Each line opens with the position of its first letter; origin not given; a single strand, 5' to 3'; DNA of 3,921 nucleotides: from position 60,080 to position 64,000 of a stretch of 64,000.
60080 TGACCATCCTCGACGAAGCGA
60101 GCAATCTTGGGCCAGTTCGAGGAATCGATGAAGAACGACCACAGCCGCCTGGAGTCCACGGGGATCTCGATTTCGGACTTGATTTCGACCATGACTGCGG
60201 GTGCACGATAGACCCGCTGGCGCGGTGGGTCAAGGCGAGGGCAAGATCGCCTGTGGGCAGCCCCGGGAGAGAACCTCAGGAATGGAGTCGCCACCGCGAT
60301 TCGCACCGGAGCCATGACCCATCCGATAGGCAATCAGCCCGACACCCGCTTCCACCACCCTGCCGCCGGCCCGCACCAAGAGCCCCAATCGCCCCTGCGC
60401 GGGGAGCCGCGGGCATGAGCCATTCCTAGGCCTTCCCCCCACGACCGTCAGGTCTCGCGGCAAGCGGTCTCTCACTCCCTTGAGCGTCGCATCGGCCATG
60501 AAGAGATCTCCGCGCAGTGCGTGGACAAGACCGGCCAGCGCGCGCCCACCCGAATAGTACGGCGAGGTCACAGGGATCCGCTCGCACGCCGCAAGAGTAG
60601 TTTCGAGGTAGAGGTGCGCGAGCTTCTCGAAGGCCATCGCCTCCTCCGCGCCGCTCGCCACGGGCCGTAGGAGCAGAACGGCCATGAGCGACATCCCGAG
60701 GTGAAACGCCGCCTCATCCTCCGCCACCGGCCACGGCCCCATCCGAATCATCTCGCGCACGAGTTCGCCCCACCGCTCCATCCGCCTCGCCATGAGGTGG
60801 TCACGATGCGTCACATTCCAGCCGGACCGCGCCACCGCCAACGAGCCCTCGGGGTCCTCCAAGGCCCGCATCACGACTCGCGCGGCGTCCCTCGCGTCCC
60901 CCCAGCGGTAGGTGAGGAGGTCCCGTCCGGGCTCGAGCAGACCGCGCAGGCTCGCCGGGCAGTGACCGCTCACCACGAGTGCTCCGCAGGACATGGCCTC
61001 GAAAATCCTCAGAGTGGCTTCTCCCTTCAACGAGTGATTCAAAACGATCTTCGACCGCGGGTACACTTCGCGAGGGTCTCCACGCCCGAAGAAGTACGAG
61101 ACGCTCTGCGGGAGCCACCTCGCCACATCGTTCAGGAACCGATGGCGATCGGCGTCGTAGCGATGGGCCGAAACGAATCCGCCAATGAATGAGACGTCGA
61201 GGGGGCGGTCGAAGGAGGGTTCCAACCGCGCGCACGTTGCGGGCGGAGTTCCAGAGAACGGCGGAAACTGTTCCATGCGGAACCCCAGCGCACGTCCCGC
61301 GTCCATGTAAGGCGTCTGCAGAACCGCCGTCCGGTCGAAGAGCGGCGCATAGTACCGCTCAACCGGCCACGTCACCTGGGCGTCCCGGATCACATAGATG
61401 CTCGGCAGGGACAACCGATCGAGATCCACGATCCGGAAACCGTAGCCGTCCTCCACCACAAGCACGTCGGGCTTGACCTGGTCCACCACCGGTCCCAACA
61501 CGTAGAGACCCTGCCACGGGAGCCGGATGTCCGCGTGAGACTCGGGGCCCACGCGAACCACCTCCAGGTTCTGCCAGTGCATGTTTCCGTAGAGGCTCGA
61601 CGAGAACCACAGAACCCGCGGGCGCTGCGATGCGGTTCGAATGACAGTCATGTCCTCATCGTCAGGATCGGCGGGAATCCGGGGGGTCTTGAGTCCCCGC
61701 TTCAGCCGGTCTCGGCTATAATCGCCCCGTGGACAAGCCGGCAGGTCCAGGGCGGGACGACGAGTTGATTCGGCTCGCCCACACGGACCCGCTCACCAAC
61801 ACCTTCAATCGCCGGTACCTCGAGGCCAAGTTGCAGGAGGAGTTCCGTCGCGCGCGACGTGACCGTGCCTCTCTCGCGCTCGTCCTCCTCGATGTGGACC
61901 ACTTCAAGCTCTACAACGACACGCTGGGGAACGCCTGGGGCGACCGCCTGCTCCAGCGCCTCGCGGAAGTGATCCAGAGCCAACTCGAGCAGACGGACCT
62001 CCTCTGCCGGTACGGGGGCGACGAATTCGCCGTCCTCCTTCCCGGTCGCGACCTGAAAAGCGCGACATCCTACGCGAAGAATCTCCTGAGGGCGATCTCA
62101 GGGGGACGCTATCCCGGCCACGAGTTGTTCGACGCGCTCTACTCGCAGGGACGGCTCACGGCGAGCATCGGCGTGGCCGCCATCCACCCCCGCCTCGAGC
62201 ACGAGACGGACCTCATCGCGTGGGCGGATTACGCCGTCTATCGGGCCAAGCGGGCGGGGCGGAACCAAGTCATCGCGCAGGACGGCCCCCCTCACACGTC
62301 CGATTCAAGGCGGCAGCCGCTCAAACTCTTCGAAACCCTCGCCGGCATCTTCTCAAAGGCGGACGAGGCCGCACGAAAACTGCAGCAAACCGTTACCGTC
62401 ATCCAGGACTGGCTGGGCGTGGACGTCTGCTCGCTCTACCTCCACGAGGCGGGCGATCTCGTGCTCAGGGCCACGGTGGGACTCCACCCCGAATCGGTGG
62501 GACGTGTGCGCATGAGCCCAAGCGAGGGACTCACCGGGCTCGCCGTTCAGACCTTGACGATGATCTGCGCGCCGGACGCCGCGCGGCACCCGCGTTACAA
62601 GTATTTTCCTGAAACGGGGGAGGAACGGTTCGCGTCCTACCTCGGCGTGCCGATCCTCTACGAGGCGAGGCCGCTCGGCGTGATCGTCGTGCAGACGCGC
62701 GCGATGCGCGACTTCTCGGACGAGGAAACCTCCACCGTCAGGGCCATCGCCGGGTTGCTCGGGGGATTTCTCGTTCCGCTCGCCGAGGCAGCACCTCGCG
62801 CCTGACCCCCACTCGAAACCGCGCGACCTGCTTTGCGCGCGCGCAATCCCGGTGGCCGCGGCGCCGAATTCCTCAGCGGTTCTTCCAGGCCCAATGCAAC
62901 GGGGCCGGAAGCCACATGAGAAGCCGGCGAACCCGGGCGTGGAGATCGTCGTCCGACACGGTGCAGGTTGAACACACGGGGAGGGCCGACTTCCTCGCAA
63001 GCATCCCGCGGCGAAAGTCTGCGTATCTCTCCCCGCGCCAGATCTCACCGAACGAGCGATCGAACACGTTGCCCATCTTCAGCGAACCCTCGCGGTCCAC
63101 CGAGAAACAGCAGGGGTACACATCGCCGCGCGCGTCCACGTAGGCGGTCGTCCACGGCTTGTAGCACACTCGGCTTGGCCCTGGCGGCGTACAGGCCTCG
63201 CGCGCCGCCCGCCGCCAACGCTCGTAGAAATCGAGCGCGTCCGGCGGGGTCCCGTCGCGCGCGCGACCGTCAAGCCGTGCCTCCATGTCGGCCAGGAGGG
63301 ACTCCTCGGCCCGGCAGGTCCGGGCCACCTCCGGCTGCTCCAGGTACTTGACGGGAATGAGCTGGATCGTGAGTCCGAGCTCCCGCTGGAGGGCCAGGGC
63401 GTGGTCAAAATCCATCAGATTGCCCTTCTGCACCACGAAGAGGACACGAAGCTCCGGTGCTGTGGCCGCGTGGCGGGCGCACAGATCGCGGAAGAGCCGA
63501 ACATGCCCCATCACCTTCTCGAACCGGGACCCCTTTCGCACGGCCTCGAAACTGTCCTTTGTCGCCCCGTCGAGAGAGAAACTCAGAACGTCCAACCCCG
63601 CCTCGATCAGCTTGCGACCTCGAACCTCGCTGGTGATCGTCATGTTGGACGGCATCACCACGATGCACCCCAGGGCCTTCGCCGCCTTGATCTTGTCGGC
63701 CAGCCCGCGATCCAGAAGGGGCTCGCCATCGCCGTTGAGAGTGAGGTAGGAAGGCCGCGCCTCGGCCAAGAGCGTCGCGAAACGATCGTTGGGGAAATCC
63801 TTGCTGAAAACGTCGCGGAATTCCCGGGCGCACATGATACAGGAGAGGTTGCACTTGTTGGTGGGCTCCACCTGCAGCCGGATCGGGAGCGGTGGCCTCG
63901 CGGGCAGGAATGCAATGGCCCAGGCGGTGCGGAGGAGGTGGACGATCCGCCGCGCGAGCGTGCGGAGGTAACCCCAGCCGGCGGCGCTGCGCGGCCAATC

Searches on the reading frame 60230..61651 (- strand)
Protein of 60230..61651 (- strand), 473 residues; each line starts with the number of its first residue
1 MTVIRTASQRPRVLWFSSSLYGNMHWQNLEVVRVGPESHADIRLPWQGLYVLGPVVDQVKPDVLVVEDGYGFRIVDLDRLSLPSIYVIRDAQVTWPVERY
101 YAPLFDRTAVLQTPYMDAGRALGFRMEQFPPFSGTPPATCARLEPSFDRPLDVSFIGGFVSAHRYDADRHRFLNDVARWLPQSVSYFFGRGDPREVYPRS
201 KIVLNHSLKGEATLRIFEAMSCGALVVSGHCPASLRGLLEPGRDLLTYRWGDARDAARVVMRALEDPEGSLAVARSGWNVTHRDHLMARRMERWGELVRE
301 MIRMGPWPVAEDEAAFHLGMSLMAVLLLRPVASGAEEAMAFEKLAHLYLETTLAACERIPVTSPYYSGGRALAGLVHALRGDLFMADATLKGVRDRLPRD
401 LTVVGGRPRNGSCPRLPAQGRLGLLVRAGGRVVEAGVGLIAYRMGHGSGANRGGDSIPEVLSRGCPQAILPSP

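Call 19: search_protein_families(library=pfam, proteins=[window:60230-61651:-], max_evalue=0.01)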
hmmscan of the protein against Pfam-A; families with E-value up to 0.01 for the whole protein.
window:60230-61651:- (473 aa): 2 families
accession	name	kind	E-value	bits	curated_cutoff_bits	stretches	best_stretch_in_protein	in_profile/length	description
PF13524.12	Glyco_trans_1_2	-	1.5e-16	61.1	25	1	192-294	39-142/144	Glycosyl transferase-like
PF13692.12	Glyco_trans_1_4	-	1e-05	26.2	27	1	186-266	62-142/142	Glycosyl transferases group 1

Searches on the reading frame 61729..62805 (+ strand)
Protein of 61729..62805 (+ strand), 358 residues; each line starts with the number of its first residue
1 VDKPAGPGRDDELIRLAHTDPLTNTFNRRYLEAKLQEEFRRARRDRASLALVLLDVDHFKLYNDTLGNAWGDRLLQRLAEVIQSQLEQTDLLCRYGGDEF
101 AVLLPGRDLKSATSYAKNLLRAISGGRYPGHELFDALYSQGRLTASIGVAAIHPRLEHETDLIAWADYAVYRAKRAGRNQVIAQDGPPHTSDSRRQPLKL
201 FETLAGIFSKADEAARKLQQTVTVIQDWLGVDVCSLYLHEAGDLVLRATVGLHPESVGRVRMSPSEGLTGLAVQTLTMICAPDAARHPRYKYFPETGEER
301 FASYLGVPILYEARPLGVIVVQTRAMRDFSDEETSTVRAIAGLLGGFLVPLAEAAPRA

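Call 19: search_protein_families(library=pfam, proteins=[window:61729-62805:+], max_evalue=0.01)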
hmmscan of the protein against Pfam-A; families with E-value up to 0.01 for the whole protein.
window:61729-62805:+ (358 aa): 5 families
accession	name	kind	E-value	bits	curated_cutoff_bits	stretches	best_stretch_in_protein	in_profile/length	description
PF00990.26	GGDEF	-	4.1e-42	144.1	23.8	1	17-180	1-161/161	Diguanylate cyclase, GGDEF domain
PF01590.32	GAF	-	3.7e-14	53.8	22.4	1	218-345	6-130/133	GAF domain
PF13185.12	GAF_2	-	3.9e-13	50.2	28.6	1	218-345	8-132/136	GAF domain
PF13492.12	GAF_3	-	2.3e-10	41.4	27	1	217-347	5-126/129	GAF domain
PF17853.6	GGDEF_2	-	0.00058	20.5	24.5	1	69-157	32-101/116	GGDEF-like domain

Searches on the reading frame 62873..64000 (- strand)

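Call 19: search_protein_families(library=pfam, proteins=[window:62873-64000:-], max_evalue=0.01)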
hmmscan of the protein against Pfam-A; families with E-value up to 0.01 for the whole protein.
window:62873-64000:- (375 aa): 2 families
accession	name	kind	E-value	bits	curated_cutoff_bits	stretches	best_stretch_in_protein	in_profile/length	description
PF13186.11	SPASM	-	1.1e-18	67.7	21.5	1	279-347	1-67/67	Iron-sulfur cluster-binding domain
PF04055.27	Radical_SAM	-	6.9e-11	43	29.5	1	44-173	1-139/166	Radical SAM superfamily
